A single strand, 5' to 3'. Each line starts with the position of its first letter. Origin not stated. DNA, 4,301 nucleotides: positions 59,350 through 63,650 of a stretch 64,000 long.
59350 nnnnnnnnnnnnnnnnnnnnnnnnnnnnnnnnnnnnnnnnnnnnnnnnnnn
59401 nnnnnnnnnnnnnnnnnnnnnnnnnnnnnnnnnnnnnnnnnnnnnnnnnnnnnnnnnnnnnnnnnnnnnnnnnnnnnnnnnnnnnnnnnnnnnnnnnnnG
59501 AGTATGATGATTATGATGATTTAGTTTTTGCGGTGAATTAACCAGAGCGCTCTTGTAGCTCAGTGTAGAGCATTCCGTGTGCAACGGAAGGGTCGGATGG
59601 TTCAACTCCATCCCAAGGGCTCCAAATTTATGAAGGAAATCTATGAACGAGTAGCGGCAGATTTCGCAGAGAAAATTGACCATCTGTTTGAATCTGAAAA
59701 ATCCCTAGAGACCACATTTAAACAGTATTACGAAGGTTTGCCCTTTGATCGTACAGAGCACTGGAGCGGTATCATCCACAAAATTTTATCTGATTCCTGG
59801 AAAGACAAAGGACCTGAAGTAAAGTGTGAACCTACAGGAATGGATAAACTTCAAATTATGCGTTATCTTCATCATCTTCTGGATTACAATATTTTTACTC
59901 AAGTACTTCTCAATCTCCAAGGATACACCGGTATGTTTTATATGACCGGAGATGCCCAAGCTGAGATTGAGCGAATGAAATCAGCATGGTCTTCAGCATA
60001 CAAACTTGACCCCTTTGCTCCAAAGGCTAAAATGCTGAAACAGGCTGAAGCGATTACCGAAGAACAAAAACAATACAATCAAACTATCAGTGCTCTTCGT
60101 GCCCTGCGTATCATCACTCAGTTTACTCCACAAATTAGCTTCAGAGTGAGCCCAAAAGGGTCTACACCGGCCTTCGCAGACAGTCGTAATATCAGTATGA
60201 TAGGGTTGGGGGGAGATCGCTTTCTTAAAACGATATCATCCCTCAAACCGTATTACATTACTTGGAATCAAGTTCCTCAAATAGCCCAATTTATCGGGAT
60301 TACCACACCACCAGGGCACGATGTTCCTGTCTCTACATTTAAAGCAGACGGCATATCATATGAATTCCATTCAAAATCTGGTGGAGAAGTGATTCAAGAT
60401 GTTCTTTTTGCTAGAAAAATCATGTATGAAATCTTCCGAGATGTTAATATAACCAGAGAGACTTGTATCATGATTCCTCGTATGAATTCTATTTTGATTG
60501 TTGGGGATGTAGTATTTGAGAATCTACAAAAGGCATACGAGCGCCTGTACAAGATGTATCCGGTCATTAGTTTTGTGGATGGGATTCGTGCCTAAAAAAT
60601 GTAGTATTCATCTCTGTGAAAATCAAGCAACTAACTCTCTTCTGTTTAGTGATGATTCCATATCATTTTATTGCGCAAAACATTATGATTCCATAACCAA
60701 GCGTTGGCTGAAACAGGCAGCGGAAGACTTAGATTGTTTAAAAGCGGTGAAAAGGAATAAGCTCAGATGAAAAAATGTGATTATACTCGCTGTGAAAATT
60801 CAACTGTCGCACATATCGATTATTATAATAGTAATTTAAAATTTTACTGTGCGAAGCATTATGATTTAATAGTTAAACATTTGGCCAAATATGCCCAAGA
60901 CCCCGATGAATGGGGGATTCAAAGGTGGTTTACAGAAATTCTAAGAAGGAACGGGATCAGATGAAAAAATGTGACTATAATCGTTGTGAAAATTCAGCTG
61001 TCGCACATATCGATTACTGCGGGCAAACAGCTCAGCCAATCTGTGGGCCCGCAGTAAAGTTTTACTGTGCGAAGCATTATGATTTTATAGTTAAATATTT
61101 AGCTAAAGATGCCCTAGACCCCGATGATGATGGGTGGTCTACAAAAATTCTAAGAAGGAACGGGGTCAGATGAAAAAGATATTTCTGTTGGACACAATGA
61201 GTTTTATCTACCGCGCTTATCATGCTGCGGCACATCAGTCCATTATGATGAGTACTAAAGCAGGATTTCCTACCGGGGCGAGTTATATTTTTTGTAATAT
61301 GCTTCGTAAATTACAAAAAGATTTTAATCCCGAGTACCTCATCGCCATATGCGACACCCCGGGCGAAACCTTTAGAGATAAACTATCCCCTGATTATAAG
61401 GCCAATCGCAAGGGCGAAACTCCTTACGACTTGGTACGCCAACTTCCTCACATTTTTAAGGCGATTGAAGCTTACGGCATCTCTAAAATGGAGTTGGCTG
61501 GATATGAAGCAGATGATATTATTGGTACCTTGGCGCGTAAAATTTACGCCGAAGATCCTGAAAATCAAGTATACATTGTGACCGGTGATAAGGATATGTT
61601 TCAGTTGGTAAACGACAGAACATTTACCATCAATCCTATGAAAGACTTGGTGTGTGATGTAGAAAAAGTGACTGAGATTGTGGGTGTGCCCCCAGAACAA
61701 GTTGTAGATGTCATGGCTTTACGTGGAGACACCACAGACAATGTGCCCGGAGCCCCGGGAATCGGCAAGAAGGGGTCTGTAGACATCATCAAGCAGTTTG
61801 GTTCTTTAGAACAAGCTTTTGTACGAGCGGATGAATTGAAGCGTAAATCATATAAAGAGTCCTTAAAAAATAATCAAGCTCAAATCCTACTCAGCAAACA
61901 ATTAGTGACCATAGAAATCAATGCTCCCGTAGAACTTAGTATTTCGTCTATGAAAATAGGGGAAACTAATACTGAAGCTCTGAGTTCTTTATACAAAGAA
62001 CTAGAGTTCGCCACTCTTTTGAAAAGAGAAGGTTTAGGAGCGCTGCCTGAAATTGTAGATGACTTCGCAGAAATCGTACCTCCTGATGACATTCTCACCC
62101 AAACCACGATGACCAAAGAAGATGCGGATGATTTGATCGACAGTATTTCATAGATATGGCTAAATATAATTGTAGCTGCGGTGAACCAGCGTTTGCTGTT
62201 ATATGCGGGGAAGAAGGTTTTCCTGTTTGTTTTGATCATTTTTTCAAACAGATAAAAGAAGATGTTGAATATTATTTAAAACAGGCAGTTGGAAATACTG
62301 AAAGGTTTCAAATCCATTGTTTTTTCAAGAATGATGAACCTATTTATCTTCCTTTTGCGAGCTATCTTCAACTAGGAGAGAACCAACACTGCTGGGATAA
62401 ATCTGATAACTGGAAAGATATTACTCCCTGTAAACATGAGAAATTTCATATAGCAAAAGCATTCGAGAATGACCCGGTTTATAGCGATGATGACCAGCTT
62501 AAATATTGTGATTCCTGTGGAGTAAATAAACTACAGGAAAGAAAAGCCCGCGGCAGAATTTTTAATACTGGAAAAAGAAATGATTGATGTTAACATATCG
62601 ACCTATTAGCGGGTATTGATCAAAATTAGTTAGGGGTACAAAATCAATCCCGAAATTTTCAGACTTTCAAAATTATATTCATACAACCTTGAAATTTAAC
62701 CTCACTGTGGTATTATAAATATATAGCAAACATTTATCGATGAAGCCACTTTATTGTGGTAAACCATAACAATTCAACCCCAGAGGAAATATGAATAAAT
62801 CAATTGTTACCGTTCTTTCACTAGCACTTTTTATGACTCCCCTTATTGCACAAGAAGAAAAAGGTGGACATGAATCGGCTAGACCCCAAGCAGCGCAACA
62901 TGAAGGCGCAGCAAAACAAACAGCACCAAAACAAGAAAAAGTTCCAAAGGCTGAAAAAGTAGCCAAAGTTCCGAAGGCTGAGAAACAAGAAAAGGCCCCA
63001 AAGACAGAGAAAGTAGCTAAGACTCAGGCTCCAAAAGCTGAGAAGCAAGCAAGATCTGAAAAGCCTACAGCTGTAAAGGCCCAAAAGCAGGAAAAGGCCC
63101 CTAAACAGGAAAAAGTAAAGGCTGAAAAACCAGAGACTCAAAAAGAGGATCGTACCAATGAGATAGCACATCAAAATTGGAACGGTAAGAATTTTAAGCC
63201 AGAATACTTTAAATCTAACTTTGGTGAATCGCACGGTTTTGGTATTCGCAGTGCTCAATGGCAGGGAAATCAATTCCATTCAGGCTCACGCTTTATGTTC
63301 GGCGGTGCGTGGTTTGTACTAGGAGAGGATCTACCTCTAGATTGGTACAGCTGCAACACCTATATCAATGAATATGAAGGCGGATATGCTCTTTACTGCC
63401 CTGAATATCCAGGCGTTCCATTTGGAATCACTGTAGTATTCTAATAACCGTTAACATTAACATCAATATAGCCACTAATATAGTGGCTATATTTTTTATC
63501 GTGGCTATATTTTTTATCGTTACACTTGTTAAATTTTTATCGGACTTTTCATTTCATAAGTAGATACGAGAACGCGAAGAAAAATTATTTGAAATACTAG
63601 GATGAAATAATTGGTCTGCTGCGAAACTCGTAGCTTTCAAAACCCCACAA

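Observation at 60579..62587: Tandemly triplicated small Cys/His (…C-x4-C…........…) gene family with a conserved ATGA junction repeat, plus a fourth relative, bracketing the FEN gene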

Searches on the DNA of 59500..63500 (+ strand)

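Call 10: search_dna_similar(query=window:59500-63500:+, collection=phages, mode=distant)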
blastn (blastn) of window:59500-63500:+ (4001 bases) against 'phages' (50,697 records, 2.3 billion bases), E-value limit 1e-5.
No match.
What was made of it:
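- Tried and rejected: blastn of the region against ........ phages: no match (call 10).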

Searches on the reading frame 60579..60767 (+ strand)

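Call 8: search_protein_families(library=pfam, proteins=[window:60579-60767:+], max_evalue=1)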
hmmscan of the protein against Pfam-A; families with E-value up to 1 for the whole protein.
window:60579-60767:+ (63 aa): 0 families

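Call 9: search_protein_families(library=phrogs, proteins=[window:60579-60767:+], max_evalue=1)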
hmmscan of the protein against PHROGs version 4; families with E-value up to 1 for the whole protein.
window:60579-60767:+ (63 aa): 1 family
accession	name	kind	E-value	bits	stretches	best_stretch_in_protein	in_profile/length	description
phrog_31434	-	unknown function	0.32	11.4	1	4-28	156-180/221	-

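Call 74: search_protein_families(library=ncbifam, proteins=[window:60588-60767:+], max_evalue=1)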
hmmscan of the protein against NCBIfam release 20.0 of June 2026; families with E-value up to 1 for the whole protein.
window:60588-60767:+ (60 aa): 1 family
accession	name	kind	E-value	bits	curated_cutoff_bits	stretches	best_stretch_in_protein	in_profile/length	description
NF004062.0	PRK05576.1-5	equivalog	0.054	12.9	194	1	2-57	117-167/219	cobalt-factor II C(20)-methyltransferase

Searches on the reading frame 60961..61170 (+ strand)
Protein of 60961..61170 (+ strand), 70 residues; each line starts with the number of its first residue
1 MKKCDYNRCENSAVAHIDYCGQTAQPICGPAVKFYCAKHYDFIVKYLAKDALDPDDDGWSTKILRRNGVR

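Call 8: search_protein_families(library=pfam, proteins=[window:60961-61170:+], max_evalue=1)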
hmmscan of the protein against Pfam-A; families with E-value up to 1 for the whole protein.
window:60961-61170:+ (70 aa): 1 family
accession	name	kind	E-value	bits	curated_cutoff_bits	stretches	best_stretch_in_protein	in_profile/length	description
PF12005.13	DUF3499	-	0.032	15.3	25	1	2-46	2-46/119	Protein of unknown function (DUF3499)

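Call 9: search_protein_families(library=phrogs, proteins=[window:60961-61170:+], max_evalue=1)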
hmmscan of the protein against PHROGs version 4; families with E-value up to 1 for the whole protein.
window:60961-61170:+ (70 aa): 1 family
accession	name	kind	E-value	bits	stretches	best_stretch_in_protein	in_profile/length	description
phrog_18518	-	unknown function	0.25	12.6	1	4-56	23-75/149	-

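Call 74: search_protein_families(library=ncbifam, proteins=[window:60961-61170:+], max_evalue=1)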
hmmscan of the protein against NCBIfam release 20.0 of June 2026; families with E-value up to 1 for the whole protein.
window:60961-61170:+ (70 aa): 0 families

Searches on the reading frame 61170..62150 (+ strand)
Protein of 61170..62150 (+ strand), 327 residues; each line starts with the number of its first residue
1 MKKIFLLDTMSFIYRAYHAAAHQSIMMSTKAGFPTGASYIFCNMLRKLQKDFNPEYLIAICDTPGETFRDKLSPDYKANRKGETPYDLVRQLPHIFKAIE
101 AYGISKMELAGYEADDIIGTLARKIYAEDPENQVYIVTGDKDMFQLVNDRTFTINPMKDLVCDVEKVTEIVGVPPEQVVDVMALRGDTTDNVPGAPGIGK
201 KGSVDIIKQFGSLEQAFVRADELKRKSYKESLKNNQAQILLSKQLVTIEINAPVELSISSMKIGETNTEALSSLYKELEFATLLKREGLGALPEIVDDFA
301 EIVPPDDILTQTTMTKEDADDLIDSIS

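Call 8: search_protein_families(library=pfam, proteins=[window:61170-62150:+], max_evalue=1)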
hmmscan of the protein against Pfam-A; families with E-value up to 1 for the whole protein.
window:61170-62150:+ (327 aa): 3 families
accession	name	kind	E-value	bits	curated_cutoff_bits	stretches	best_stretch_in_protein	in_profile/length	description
PF02739.22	5_3_exonuc_N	-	7.5e-49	166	34.3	1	3-170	1-162/164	5'-3' exonuclease, N-terminal resolvase-like domain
PF01367.25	5_3_exonuc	-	1.7e-28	99.4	40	1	173-268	1-96/97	5'-3' exonuclease, C-terminal SAM fold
PF05991.17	NYN_YacP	-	0.024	15.1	24.6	1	113-168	78-131/166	YacP-like NYN domain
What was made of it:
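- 61170..62153 (+): FEN / 5'-3' exonuclease gene (327 aa). Pfam PF02739 and PF01367, both above threshold (call 8).
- On FEN / 5'-3' exonuclease (neighbouring gene 61170-62153): PF01367 scores 99.4 bits (cut-off 40) (call 8).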

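Call 9: search_protein_families(library=phrogs, proteins=[window:61170-62150:+], max_evalue=1)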
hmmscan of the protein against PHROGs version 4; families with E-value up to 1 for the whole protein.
window:61170-62150:+ (327 aa): 4 families
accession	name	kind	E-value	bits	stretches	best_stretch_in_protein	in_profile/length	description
phrog_107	-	DNA, RNA and nucleotide metabolism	2.2e-37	130.4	1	2-230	119-342/542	exonuclease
phrog_32545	-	unknown function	6.7e-09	36.7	1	69-184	60-184/186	-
phrog_26716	-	DNA, RNA and nucleotide metabolism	0.0006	20.3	1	108-196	184-287/353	polymerase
phrog_30319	-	unknown function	0.0059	17.5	1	183-218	10-44/141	-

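Call 27: find_related_loci(query=window:61170-62150:+, collection=viral_contigs, flank=6000)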
Query window:61170-62150:+ (327 aa) in viral_contigs; peptide patterns used: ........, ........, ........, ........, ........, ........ (x = any residue, [..] = any of these).
6 stretches matched a pattern; 3 encode a relative of the query (tblastn E <= 1e-3); 3 distinct loci.
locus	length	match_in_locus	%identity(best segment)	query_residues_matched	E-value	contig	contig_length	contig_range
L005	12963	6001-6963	74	1-326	5e-161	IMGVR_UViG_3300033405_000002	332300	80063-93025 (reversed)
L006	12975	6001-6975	61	2-326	8e-129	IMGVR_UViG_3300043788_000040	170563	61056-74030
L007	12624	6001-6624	35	1-214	7e-33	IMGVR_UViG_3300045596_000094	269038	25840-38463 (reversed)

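Call 74: search_protein_families(library=ncbifam, proteins=[window:61170-62150:+], max_evalue=1)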
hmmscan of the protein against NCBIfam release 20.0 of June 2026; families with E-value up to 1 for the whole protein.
window:61170-62150:+ (327 aa): 7 families
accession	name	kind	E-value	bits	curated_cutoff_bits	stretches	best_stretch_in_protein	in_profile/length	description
NF004397.1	PRK05755.1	equivalog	1.1e-89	302.1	720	1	2-286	1-280/889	DNA polymerase I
TIGR00593.1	pola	equivalog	1.2e-77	262.2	600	1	5-286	2-281/890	DNA polymerase I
NF011547.0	PRK14976.1-4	equivalog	2.6e-58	197.6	305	1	1-285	1-286/291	5'-3' exonuclease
NF011545.0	PRK14976.1-2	equivalog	2.4e-52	178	434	1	3-280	8-285/287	5'-3' exonuclease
NF011546.0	PRK14976.1-3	equivalog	7.8e-48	163.2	347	1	2-285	3-288/297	5'-3' exonuclease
NF007017.0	PRK09482.1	equivalog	3.8e-38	131.5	261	1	2-263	3-254/257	flap endonuclease Xni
TIGR03674.1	fen_arch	equivalog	0.0019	17.3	351.95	1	161-221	209-267/338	flap endonuclease-1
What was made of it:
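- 61170..62153 (+): NCBIfam 5'-3' exonuclease (call 74).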

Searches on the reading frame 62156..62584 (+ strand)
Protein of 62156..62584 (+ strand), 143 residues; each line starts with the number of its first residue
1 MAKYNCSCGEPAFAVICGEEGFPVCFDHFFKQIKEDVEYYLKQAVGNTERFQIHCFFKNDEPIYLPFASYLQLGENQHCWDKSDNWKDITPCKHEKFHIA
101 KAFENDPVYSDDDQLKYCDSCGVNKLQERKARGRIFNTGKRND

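Call 8: search_protein_families(library=pfam, proteins=[window:62156-62584:+], max_evalue=1)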
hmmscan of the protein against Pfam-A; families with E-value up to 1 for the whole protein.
window:62156-62584:+ (143 aa): 0 families

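Call 9: search_protein_families(library=phrogs, proteins=[window:62156-62584:+], max_evalue=1)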
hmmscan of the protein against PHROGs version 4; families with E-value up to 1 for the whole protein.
window:62156-62584:+ (143 aa): 1 family
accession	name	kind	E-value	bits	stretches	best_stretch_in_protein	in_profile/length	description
phrog_24253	-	other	0.02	16.1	1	82-125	24-65/85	zinc-finger domain protein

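Call 59: find_homologous_proteins(query=window:62156-62584:+, max_evalue=0.1)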
Query window:62156-62584:+ (143 aa): 1 proteins with E <= 0.1 among 1 candidates.
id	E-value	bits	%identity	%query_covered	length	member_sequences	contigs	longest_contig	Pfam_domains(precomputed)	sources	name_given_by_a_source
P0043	1.1e-92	326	93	100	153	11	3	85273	-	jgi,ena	jgi:hypothetical protein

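Call 74: search_protein_families(library=ncbifam, proteins=[window:62156-62584:+], max_evalue=1)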
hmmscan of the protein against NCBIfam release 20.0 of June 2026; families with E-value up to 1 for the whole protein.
window:62156-62584:+ (143 aa): 0 families

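Call 90: predict_structure(alignment_id=A8)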
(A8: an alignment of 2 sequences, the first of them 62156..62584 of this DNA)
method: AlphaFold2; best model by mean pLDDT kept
length: 143 residues; sequences in the alignment: 2
mean_pLDDT: 32.6   pTM: 0.22
mean pLDDT of the five models: 32.6, 30.0, 29.7, 28.4, 27.4
residues with pLDDT >= 90: 0; 70-90: 0; 50-70: 0; < 50: 143
segments of 3 or more residues with pLDDT < 50: 1-143
pLDDT, mean of each block of 10 residues (from residue 1): 26 37 37 42 41 37 35 34 30 25 26 29 29 28 33
secondary structure, 60 per line:
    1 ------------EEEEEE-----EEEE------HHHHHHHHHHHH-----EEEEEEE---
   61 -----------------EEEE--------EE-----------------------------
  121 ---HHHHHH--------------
elements in order: E13-18 E24-27 H34-45 E51-57 E78-81 H124-129
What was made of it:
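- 62156..62587 (+): Gene D, a 143-aa Cys-rich ORFan. Its N-terminal CxC...CxxH motif may be a divergent finger of the same kind. It lies in a 469-nt segment (62159-62627) that is absent from the sister phage. AF2 model unusable (call 90).
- Tried and rejected: AF2 model of D: pLDDT 33, unusable (call 90).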
